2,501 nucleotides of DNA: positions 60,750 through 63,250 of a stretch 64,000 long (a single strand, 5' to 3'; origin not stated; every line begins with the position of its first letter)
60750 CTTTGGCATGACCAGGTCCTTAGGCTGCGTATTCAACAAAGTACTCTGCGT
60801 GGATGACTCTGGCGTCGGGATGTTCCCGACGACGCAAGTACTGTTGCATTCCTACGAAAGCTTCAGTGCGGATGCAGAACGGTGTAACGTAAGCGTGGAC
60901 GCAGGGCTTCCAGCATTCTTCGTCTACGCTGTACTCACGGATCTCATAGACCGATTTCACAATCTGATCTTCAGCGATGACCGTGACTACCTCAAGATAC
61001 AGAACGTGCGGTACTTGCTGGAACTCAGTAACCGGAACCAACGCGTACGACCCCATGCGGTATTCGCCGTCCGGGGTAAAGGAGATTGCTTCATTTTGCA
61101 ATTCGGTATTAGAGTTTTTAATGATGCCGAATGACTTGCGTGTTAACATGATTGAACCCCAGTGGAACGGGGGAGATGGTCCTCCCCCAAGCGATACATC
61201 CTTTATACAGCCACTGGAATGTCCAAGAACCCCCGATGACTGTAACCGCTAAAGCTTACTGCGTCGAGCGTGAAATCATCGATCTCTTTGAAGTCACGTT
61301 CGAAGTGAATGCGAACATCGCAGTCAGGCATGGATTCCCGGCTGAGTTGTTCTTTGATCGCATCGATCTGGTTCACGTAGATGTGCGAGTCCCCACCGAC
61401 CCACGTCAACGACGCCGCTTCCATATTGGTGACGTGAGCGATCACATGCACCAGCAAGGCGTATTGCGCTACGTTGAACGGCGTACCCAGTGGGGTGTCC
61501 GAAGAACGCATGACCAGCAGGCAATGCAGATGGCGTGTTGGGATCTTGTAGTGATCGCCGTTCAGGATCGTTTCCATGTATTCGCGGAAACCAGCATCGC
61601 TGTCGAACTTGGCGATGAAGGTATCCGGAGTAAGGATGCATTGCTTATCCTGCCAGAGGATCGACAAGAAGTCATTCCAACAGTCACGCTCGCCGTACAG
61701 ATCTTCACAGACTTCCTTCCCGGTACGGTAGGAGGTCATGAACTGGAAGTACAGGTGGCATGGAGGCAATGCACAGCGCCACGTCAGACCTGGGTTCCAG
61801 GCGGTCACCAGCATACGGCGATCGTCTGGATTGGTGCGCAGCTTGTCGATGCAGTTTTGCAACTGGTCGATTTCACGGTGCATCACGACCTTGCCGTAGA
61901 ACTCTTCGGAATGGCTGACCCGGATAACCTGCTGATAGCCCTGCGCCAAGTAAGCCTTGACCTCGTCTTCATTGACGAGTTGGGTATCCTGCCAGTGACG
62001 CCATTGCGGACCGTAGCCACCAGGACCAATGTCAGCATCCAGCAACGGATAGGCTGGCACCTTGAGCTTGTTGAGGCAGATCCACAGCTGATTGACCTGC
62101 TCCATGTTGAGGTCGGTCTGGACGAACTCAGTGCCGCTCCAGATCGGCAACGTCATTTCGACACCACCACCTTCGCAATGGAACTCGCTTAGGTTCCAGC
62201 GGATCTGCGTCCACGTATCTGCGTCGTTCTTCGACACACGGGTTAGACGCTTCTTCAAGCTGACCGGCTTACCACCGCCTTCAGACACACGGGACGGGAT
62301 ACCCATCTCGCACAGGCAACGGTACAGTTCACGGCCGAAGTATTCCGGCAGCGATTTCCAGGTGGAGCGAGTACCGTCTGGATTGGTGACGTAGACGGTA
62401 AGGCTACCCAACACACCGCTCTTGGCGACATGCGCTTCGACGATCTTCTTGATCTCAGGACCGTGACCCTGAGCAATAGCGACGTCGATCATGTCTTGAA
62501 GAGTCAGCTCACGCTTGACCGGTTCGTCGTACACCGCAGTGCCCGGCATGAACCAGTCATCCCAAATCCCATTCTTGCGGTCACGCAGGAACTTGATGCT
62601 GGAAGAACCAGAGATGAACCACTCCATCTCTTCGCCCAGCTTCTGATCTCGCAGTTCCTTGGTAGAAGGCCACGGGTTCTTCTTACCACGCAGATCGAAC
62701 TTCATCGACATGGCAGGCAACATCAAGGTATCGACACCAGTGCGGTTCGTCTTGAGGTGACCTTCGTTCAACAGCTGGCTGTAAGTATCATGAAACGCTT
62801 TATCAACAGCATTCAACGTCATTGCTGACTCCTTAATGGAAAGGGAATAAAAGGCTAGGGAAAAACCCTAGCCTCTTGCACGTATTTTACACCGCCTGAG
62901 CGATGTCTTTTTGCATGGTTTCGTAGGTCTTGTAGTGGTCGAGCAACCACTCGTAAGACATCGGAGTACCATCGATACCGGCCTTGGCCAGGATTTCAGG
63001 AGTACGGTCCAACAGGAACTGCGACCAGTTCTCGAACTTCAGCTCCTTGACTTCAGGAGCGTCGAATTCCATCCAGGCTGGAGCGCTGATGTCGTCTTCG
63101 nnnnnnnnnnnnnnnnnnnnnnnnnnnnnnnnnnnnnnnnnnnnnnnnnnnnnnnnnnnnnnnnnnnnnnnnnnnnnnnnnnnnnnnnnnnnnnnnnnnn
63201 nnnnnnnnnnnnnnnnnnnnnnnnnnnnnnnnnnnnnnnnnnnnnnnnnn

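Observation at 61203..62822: Thymidylate-synthase homolog doubled in size by two insertions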

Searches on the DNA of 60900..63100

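Call 74: search_rna_families(source=window, start=60900, end=63100, threshold=evalue, max_evalue=1)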
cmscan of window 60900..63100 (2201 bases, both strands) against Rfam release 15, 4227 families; matches with E-value up to 1: 0.
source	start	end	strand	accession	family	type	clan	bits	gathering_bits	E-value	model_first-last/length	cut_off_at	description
